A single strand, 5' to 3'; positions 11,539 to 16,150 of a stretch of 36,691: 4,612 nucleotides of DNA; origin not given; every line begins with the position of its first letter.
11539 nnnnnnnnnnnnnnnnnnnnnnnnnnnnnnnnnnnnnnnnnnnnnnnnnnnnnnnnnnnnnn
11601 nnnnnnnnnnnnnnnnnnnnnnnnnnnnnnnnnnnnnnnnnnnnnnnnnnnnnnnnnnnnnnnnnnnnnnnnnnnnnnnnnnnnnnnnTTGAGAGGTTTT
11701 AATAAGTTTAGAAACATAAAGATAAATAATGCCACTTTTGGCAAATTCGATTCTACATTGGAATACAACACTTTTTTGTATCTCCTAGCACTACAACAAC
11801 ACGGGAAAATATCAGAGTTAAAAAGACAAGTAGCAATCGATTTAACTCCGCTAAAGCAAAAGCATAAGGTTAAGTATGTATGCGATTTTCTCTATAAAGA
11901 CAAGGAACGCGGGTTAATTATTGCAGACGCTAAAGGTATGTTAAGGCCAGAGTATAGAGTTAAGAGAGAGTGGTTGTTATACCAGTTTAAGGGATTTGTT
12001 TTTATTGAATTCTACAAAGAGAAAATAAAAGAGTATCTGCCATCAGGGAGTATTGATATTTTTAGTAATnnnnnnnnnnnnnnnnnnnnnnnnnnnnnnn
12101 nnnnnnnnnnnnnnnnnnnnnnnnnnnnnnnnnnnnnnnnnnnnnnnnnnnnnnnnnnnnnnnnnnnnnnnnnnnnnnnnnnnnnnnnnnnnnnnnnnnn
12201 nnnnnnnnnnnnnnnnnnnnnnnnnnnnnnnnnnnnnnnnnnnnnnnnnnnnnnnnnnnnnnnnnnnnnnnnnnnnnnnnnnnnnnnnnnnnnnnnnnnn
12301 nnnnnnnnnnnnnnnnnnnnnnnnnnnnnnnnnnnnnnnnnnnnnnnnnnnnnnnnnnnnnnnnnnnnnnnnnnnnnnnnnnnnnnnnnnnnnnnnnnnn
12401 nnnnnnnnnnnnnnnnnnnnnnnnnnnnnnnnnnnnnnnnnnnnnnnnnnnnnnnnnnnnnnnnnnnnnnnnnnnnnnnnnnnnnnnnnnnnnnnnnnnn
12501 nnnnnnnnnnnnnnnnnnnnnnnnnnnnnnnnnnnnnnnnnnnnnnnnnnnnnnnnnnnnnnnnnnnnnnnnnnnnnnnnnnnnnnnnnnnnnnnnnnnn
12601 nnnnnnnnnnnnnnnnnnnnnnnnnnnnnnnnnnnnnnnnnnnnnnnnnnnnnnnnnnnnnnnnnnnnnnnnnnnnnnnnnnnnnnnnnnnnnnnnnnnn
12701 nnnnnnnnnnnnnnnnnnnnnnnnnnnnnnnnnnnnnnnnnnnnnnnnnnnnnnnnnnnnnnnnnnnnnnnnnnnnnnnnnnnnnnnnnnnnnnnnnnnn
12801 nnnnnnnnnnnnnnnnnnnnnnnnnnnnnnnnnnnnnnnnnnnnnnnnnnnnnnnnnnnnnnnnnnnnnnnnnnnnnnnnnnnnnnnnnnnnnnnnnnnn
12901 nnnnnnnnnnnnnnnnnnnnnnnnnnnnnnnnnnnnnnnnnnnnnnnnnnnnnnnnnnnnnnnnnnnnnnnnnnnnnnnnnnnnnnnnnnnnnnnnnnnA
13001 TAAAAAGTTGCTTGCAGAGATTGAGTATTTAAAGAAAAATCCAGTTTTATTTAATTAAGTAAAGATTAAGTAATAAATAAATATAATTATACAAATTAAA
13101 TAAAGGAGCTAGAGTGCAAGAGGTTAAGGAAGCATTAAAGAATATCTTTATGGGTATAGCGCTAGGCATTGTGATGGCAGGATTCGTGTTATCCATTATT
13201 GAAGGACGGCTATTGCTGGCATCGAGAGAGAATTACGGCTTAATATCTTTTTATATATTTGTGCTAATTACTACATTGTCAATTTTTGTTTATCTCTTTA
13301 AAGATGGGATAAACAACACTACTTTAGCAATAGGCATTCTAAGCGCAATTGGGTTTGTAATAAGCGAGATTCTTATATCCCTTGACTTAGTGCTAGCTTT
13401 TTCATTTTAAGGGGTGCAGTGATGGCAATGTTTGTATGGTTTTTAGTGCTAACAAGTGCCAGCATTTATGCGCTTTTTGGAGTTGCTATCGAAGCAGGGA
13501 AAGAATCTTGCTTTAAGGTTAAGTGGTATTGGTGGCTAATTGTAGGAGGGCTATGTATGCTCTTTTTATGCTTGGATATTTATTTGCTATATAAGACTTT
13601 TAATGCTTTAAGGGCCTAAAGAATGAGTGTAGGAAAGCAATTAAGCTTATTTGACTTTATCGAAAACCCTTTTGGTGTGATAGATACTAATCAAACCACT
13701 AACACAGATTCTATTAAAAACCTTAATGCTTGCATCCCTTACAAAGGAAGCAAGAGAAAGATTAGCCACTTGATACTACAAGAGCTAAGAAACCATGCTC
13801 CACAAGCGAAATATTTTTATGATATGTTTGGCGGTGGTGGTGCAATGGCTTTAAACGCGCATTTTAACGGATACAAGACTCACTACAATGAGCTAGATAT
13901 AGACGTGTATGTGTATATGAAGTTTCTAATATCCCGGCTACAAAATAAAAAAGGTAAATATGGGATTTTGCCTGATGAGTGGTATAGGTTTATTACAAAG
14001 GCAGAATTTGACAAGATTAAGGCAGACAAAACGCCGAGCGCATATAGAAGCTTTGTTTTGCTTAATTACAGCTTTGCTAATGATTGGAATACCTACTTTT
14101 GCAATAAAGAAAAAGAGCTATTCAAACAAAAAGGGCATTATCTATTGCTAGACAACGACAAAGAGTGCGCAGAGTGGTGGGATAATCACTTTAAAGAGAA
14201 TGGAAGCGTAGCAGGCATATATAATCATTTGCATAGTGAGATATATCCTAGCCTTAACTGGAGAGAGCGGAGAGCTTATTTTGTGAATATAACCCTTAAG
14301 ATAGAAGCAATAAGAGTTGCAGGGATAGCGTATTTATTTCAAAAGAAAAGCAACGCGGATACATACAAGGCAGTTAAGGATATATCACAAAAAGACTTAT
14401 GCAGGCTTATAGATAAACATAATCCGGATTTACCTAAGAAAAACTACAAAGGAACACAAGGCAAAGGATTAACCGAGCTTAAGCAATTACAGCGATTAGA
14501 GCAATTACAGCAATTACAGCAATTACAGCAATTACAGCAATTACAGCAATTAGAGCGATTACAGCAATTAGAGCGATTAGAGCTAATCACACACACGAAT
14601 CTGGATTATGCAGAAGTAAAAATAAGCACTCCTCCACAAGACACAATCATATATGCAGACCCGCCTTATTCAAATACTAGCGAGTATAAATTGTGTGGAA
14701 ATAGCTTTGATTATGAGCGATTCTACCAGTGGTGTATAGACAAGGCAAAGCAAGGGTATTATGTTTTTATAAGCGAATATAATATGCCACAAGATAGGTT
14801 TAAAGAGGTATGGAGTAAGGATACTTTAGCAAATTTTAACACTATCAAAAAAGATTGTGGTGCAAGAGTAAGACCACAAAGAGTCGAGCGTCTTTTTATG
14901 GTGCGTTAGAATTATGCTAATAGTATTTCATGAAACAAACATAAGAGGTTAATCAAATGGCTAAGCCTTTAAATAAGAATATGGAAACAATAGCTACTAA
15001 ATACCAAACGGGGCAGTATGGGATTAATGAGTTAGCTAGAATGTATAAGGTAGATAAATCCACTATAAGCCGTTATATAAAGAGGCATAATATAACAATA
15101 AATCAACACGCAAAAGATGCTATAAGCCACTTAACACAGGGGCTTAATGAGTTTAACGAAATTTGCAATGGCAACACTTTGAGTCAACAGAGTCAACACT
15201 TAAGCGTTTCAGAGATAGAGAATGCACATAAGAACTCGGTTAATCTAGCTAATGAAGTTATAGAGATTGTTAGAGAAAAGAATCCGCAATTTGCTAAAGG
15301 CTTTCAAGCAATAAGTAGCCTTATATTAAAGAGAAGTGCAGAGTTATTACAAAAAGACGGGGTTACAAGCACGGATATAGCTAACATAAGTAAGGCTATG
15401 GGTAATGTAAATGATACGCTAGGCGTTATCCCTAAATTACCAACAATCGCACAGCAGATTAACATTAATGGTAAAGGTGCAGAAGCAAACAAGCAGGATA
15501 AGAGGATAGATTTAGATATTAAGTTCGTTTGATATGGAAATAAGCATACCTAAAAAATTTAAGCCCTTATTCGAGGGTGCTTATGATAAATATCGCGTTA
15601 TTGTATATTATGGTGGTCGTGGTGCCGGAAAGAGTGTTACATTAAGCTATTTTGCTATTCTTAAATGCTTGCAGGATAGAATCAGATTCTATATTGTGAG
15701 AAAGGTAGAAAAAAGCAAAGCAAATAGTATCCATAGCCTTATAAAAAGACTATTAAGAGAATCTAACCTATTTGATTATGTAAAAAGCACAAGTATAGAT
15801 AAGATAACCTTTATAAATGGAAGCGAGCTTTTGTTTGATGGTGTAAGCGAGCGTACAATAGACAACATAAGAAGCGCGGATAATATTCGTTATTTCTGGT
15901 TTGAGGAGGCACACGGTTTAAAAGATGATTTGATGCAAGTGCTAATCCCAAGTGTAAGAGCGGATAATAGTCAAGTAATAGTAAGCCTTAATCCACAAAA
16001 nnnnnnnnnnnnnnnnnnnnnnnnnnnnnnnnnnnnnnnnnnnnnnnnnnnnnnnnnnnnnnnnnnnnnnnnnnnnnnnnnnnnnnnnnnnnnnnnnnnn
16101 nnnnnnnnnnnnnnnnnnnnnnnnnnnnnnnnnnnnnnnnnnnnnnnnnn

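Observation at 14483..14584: Orphan Dam-class methyltransferase split by an in-frame 9-bp tandem repeat encoding (QLQ)n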

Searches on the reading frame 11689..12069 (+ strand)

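Call 48: search_protein_families(library=phrogs, proteins=[window:11689-12069:+], max_evalue=0.001)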
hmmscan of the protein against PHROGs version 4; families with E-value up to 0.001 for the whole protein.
window:11689-12069:+ (127 aa): 2 families
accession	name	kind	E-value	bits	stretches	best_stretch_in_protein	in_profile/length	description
phrog_190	-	DNA, RNA and nucleotide metabolism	2.5e-13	51.1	1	5-101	176-275/338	Holliday junction resolvase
phrog_32087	-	unknown function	3.8e-05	24.9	1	57-96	13-56/67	-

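Call 49: search_protein_families(library=pfam, proteins=[window:11689-12069:+], max_evalue=0.01)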
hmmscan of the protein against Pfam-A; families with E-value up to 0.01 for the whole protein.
window:11689-12069:+ (127 aa): 1 family
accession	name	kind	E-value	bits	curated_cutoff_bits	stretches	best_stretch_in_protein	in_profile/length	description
PF06356.17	DUF1064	-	3.4e-08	34.3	24.7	1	6-101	3-102/117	Protein of unknown function (DUF1064)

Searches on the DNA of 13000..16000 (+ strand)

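Call 8: search_dna_similar(query=window:13000-16000:+, collection=phages, mode=distant)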
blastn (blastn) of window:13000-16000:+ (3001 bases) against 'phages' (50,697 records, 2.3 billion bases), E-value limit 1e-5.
Records with a match: 1; places in all: 1; records where one place covers at least 80% of the query: 0.
Best place of each record, by identity: 60-80% 1.
By first word of the organism name: Enterococcus 1.
By host as written in the record: Enterococcus faecalis (HLGR5; high level gentamycin resistance) 1.
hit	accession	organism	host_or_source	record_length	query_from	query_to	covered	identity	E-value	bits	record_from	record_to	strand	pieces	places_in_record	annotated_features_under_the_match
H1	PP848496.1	Enterococcus phage vB_EfaS_SZ1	Enterococcus faecalis (HLGR5; high ...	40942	1763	1842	3%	77.5%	3e-7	64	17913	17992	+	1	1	site-specific DNA-methyltransferase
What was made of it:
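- Tried and rejected: A nucleotide search of GenBank phages found only an 80-nt match (call 8).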

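Call 92: search_dna_similar(query=L074:31-933:+, collection=phages, mode=near, max_rows=40)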
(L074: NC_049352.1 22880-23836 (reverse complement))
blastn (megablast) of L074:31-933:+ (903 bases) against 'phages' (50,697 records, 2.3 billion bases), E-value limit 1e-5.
Records with a match: 227; places in all: 250; records where one place covers at least 80% of the query: 214.
Best place of each record, by identity: >=99% 5; 95-99% 2; 90-95% 33; 80-90% 187.
By first word of the organism name: Lactococcus 226; Skunavirus 1.
By host as written in the record: Lactococcus lactis 156; Lactococcus lactis subsp. cremoris CA-49 27; Lactococcus lactis subsp. lactis bv. diacetylactis 13; - 10; Lactococcus sp. 936 5; Lactococcus lactis subsp. cremoris 5; Lactococcus lactis subsp. lactis biovar diacetylactis 2; Lactococcus sp. 2; and 5 more.
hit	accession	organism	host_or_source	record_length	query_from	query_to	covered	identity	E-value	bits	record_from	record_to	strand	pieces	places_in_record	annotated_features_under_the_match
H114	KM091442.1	Lactococcus phage phi15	Lactococcus sp. 936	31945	1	903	100%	100.0%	0e+0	1668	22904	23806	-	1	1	methylase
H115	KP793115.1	Lactococcus phage 936 group phage Phi114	Lactococcus lactis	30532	1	903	100%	100.0%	0e+0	1668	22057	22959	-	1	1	hypothetical protein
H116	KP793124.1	Lactococcus phage 936 group phage Phi44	Lactococcus lactis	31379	1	903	100%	100.0%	0e+0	1668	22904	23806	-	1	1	hypothetical protein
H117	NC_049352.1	Lactococcus phage phi15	Lactococcus sp. 936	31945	1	903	100%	100.0%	0e+0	1668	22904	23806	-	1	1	methylase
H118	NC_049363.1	Lactococcus phage 936 group phage Phi44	Lactococcus lactis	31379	1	903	100%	100.0%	0e+0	1668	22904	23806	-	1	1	hypothetical protein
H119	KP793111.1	Lactococcus phage 936 group phage Phi19.2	Lactococcus lactis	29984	1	836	93%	98.2%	0e+0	1461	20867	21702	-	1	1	hypothetical protein (x2)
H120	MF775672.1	Lactococcus phage LP9205b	Lactococcus lactis subsp. cremoris CA-49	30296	1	893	99%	90.7%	0e+0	1190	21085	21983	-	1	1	methylase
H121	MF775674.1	Lactococcus phage LP9206b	Lactococcus lactis subsp. cremoris CA-49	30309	1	893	99%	90.7%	0e+0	1190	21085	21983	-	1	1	methylase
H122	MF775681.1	Lactococcus phage LP9406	Lactococcus lactis subsp. cremoris CA-49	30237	1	893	99%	90.7%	0e+0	1190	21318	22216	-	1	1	methylase | hypothetical protein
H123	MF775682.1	Lactococcus phage LP9609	Lactococcus lactis subsp. cremoris CA-49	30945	1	893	99%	90.7%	0e+0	1190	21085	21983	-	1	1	methylase | hypothetical protein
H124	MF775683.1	Lactococcus phage LP9701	Lactococcus lactis subsp. cremoris CA-49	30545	1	893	99%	90.7%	0e+0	1190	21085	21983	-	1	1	methylase | hypothetical protein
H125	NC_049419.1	Lactococcus phage LP9609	Lactococcus lactis subsp. cremoris CA-49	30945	1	893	99%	90.7%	0e+0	1190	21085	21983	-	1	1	methylase | DNA methyltransferase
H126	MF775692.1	Lactococcus phage LP0202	Lactococcus lactis subsp. cremoris CA-49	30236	1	893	99%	90.5%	0e+0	1179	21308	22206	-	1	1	methylase | hypothetical protein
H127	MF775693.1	Lactococcus phage LP0209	Lactococcus lactis subsp. cremoris CA-49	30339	1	893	99%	90.5%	0e+0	1179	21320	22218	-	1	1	methylase | hypothetical protein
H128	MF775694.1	Lactococcus phage LP0212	Lactococcus lactis subsp. cremoris CA-49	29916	1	893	99%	90.5%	0e+0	1179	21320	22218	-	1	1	methylase | hypothetical protein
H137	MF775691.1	Lactococcus phage LP0109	Lactococcus lactis subsp. cremoris CA-49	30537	1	893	99%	90.1%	0e+0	1146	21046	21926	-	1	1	methylase | hypothetical protein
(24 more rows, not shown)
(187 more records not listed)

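Call 94: get_annotated_region(hit=H137, flank=40)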
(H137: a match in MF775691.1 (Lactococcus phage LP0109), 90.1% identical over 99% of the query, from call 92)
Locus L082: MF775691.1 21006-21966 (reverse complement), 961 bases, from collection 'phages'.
description: Lactococcus phage LP0109, complete genome.
organism: Lactococcus phage LP0109 (NCBI taxid 2027265)
taxonomy: Viruses; Duplodnaviria; Heunggongvirae; Uroviricota; Caudoviricetes; Skunavirus
host: Lactococcus lactis subsp. cremoris CA-49; source: -; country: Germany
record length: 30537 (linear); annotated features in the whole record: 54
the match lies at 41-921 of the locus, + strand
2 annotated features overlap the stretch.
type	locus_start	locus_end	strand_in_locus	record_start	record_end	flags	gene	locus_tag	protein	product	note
CDS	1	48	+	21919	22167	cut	-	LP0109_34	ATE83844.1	hypothetical protein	-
CDS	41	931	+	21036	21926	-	-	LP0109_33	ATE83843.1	methylase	-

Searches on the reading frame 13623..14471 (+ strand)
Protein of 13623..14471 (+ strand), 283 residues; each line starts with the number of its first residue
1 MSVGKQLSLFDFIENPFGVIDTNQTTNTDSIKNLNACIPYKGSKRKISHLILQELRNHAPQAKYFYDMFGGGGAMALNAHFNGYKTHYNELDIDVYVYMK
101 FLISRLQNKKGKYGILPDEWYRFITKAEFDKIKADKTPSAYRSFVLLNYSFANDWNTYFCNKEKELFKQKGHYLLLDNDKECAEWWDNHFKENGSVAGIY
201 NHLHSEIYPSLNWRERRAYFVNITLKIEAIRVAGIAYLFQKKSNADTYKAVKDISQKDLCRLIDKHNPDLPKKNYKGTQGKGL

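Call 28: search_protein_representatives(protein=window:13623-14471:+)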
Query: 283 residues. Proteins with E-value up to 0.001 (for the whole library): 401; up to 1e-10: 135; up to 1e-30: 16. The best 150 are listed.
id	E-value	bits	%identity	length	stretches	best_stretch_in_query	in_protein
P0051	1.6e-147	507.0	80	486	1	6-283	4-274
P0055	4.2e-100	351.4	64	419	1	29-277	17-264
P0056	2.7e-79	283.1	56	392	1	4-279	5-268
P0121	1.6e-51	192.0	44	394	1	37-266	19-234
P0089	1.3e-40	156.1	38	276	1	36-280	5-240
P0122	1.1e-39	153.2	92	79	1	1-79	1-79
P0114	7.8e-38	147.0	40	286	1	42-281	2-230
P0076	4.5e-37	144.5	41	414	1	38-277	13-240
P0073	2.0e-36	142.4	35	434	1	32-277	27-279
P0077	5.8e-35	137.6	39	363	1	30-277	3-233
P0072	9.3e-35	136.9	38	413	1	35-279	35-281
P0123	2.4e-34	135.6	38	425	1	37-279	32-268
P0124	3.6e-34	135.0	39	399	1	36-277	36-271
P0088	3.7e-34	135.0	38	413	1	38-279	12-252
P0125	1.0e-31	127.0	48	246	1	38-175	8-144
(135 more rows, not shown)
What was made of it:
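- Family hallmark: a phmmer search with the repeat-free N-terminus (aa 1-283) against 1.84 billion representatives gave 401 hits (call 28).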
